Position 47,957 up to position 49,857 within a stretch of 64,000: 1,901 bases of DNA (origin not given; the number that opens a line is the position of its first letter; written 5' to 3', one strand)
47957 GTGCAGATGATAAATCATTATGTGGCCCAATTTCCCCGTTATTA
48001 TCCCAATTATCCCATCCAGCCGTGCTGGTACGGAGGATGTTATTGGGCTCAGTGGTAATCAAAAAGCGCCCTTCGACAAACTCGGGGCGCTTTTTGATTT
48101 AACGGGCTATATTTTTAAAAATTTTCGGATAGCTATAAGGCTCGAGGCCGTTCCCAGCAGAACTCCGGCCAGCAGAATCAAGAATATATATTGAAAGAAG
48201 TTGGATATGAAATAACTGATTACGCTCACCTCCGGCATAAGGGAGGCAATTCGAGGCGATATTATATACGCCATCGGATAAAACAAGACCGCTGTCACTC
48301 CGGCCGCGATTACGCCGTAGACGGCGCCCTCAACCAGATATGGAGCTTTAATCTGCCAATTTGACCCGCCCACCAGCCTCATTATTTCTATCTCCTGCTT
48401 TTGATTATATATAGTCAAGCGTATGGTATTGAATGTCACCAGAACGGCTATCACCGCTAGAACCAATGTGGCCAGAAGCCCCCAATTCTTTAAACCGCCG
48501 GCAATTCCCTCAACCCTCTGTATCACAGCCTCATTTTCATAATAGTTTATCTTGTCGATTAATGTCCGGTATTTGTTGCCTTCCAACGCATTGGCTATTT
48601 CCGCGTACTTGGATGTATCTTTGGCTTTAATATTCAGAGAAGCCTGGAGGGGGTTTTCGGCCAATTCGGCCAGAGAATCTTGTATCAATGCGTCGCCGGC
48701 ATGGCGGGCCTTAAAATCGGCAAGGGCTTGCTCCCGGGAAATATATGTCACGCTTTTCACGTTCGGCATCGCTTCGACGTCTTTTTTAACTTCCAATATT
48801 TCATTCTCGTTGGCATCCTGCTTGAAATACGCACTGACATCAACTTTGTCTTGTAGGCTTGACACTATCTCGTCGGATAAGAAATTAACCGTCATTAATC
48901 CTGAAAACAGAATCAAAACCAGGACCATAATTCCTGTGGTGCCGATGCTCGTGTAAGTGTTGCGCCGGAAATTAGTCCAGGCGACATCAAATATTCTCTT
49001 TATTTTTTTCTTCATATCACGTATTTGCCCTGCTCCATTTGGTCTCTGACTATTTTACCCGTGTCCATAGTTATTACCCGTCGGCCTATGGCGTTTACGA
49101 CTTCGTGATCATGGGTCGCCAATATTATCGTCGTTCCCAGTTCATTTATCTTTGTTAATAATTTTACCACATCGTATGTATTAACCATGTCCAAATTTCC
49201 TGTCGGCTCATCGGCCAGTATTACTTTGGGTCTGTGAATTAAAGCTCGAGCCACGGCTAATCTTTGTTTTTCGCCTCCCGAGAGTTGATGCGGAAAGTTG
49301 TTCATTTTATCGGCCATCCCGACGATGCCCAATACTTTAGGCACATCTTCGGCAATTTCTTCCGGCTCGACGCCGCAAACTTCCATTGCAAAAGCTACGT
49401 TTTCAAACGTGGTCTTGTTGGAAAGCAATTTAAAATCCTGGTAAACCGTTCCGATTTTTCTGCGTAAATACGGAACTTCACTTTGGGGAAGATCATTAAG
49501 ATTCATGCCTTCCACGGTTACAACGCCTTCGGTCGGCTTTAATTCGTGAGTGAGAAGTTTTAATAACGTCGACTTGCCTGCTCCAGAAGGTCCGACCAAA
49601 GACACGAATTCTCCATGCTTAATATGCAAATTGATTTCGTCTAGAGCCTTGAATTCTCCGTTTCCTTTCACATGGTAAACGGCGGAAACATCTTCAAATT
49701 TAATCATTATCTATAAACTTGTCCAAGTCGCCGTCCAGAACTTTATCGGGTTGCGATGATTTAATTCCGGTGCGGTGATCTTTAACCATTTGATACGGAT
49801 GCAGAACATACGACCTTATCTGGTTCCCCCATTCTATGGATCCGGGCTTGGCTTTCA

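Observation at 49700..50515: RF2 gene encoding only domains 2-4: no domain 1, no programmed +1 frameshift, no room upstream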

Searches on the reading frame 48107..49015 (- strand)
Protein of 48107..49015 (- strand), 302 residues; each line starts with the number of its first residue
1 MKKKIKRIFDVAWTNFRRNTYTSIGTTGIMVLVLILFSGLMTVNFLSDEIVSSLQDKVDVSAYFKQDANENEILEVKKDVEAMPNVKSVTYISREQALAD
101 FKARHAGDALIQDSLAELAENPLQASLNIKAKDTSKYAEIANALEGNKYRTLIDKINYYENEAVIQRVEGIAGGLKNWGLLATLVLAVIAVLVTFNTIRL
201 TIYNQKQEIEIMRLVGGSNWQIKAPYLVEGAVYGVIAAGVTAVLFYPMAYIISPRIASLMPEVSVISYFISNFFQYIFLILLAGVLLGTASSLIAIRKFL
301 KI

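Call 3: search_protein_families(library=ncbifam, proteins=[window:48107-49015:-], max_evalue=0.01)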
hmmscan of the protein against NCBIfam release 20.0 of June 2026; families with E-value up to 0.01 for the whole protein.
window:48107-49015:- (302 aa): 5 families
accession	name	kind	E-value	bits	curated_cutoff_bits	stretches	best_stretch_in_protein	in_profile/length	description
NF038347.1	FtsX_Gpos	exception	3.3e-56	190.8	225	1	3-301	2-296/296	permease-like cell division protein FtsX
TIGR00439.2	FtsX_Gneg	equivalog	6e-54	183.2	255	1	7-301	3-292/292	permease-like cell division protein FtsX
NF038346.1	FtsX_actino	exception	3e-37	128.7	250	1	8-301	4-307/308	permease-like cell division protein FtsX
TIGR02212.1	lolCE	equivalog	2e-05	23.7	362.45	0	184-244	271-334/411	lipoprotein-releasing ABC transporter permease subunit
NF008076.0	PRK10814.1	exception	0.00024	20.2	473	1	178-266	267-350/399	lipoprotein-releasing ABC transporter permease subunit LolC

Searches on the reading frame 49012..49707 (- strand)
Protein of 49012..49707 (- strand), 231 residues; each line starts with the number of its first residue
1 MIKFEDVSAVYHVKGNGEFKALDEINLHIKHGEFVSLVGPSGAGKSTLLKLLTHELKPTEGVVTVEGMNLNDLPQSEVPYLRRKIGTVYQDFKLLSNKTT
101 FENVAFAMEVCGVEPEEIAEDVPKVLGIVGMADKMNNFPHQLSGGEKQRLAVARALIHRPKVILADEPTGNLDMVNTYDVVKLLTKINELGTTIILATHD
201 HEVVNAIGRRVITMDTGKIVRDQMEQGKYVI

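Call 3: search_protein_families(library=ncbifam, proteins=[window:49012-49707:-], max_evalue=0.01)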
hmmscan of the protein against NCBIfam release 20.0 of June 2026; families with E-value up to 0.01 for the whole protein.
window:49012-49707:- (231 aa): 193 families (the best 25 are shown)
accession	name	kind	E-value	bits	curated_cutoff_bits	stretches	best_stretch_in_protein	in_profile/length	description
TIGR02673.1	FtsE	equivalog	2.8e-81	272.3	264.85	1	1-218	1-214/214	cell division ATP-binding protein FtsE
TIGR02314.1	ABC_MetN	equivalog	1.5e-59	201.7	499.7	1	1-222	1-222/343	methionine ABC transporter ATP-binding protein MetN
TIGR02982.1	heterocyst_DevA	subfamily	4.9e-55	186.5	295.8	1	8-219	5-219/220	ABC exporter ATP-binding subunit, DevA family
NF038007.1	ABC_ATP_DarD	equivalog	8.3e-55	185.6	375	1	1-219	1-218/218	darobactin export ABC transporter ATP-binding protein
TIGR02211.1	LolD_lipo_ex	equivalog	2.1e-54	184.4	307.75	1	1-220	1-220/221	lipoprotein-releasing ABC transporter ATP-binding protein LolD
TIGR04521.1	ECF_ATPase_2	equivalog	1.1e-51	175.6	330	1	2-224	1-228/279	energy-coupling factor transporter ATPase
TIGR03608.1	L_ocin_972_ABC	subfamily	3e-51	173.8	254.85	1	18-212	10-204/206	putative bacteriocin export ABC transporter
TIGR02315.1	ABC_phnC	equivalog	9.1e-50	169.3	266.1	1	1-224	1-229/243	phosphonate ABC transporter ATP-binding protein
TIGR04520.1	ECF_ATPase_1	equivalog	1e-49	169.4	315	1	2-223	1-218/269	energy-coupling factor transporter ATPase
NF007027.0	PRK09493.1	equivalog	1.4e-49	168.6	379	1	1-223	1-218/240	glutamine ABC transporter ATP-binding protein GlnQ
NF040933.2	ABC_arch_GlcV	equivalog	1.9e-47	161.9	450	1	2-221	3-222/357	glucose ABC transporter ATP-binding protein GlcV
NF007826.0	PRK10535.1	equivalog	6.6e-47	160.1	966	1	3-227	6-229/648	macrolide ABC transporter ATP-binding protein/permease MacB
TIGR03265.1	PhnT2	equivalog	7e-47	160.3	457.7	1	14-220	12-214/353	putative 2-aminoethylphosphonate ABC transporter ATP-binding protein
TIGR01186.1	proV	subfamily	1.2e-46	159.5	326.6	1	16-221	3-210/363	betaine/proline/choline family ABC transporter ATP-binding protein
TIGR00968.1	3a0106s01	subfamily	1.3e-46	159.1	342.75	1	14-221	8-211/237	sulfate ABC transporter ATP-binding protein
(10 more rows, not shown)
